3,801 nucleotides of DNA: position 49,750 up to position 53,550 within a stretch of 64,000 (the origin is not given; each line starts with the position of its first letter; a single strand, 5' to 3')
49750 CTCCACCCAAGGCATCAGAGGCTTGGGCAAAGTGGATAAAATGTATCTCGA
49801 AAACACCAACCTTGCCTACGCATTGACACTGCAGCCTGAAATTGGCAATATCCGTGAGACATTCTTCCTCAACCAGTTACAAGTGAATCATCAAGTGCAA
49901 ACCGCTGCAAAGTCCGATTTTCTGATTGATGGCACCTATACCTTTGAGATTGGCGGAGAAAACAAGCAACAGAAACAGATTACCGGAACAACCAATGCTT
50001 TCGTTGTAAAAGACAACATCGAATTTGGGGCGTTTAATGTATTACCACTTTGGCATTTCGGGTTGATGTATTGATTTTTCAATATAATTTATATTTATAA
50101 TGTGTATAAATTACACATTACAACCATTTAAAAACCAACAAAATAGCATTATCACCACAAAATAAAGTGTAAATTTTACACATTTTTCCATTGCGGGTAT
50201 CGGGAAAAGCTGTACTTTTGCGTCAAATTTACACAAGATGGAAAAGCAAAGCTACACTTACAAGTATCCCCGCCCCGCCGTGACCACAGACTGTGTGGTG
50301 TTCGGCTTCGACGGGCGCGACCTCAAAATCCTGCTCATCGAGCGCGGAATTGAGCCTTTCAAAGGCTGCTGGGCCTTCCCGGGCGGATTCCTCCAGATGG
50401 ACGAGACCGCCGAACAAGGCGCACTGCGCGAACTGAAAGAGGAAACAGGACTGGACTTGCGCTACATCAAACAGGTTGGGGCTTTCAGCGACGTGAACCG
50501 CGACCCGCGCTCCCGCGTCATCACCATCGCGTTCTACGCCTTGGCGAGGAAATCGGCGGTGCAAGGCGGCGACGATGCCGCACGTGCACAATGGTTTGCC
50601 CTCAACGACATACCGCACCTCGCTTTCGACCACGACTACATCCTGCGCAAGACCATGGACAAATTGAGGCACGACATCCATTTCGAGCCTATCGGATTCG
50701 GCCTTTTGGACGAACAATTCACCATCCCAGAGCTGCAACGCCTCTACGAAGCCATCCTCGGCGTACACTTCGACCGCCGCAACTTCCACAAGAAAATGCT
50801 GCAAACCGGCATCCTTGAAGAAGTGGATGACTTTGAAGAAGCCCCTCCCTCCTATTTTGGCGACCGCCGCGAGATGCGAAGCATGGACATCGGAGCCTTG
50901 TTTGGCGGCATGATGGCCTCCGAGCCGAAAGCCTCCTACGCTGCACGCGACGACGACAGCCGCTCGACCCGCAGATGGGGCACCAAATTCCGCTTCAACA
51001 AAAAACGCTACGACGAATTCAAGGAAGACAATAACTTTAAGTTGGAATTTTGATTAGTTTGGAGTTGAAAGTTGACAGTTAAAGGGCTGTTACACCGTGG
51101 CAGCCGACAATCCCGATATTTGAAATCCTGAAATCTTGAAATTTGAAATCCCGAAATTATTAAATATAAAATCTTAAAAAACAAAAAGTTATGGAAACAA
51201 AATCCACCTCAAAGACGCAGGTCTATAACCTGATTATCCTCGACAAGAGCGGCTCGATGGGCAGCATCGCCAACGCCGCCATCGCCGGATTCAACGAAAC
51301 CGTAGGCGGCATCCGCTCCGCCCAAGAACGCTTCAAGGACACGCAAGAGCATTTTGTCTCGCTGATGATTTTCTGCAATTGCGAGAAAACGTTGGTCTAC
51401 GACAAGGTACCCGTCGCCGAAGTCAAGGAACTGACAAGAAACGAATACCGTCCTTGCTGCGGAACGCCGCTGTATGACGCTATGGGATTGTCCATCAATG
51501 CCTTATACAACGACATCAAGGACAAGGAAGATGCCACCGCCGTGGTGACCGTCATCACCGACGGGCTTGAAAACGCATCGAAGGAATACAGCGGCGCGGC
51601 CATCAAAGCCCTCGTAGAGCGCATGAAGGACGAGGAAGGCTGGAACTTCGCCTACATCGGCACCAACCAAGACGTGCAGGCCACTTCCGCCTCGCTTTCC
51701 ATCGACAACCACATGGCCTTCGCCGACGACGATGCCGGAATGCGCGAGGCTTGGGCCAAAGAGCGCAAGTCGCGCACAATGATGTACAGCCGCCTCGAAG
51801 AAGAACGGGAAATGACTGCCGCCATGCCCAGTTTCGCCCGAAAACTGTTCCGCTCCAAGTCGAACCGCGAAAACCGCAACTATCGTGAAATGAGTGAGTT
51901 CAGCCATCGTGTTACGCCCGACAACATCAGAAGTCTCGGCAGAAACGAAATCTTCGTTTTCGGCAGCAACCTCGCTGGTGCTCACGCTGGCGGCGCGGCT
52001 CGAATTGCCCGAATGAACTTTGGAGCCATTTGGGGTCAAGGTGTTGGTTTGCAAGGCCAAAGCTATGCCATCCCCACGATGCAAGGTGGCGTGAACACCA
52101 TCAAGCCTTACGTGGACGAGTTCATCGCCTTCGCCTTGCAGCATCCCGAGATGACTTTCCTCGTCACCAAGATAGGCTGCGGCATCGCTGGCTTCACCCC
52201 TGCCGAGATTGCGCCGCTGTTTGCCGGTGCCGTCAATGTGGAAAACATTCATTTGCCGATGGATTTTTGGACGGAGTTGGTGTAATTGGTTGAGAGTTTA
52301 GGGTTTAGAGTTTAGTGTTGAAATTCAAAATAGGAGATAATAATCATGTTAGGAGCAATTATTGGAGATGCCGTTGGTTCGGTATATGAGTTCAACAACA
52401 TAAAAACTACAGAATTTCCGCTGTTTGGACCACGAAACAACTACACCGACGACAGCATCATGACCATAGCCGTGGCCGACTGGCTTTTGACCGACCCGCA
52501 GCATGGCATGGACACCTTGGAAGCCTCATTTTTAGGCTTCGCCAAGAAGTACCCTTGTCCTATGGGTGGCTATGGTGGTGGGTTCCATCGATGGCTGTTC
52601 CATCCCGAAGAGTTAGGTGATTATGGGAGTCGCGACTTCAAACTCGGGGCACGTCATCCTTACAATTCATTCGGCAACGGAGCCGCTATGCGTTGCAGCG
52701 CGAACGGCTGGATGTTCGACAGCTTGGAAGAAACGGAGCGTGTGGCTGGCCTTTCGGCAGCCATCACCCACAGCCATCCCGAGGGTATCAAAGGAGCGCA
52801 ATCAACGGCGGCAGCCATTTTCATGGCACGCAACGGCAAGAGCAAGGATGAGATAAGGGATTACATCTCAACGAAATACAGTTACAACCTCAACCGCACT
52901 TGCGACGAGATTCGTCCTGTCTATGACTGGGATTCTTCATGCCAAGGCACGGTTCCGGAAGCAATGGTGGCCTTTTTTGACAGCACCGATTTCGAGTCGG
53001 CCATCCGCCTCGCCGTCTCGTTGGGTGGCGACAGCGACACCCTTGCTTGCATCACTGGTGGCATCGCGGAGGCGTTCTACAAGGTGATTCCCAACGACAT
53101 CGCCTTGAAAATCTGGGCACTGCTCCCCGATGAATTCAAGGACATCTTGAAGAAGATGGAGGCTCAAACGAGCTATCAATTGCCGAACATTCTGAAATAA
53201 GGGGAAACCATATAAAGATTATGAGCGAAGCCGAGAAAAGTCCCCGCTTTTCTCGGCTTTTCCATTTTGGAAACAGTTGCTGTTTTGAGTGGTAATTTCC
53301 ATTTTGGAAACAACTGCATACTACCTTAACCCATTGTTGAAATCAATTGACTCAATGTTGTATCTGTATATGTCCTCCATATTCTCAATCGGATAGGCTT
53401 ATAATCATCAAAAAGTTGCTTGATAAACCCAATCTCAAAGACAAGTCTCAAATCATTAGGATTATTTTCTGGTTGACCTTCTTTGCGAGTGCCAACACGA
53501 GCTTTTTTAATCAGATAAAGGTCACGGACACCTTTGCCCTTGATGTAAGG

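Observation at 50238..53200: NrtR-like Nudix regulator + vWA-(small phage-type domain) fusion + ADP-ribosylglycohydrolase: an uncharacterised ADP-ribose-centred cluster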

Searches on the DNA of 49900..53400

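Call 98: search_rna_families(source=window, start=49900, end=53400, threshold=evalue, max_evalue=1)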
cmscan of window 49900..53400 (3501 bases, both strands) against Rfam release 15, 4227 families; matches with E-value up to 1: 1.
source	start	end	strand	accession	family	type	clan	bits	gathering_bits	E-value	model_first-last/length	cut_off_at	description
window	50044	50147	-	RF01005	MIR530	Gene; miRNA;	-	21.1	85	0.98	1-172/172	no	MIR530 microRNA precursor family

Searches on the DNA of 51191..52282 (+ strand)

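Call 93: search_dna_similar(query=L066:1-10372:+, collection=phages, mode=near, max_rows=8)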
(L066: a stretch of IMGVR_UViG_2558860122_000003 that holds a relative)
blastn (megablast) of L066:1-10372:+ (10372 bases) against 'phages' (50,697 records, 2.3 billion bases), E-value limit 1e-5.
No match.

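Call 94: search_dna_similar(query=L066:1-10372:+, collection=plasmids, mode=near, max_rows=8)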
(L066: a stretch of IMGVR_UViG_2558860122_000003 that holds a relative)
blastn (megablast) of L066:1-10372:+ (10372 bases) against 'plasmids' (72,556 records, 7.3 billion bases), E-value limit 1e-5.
No match.
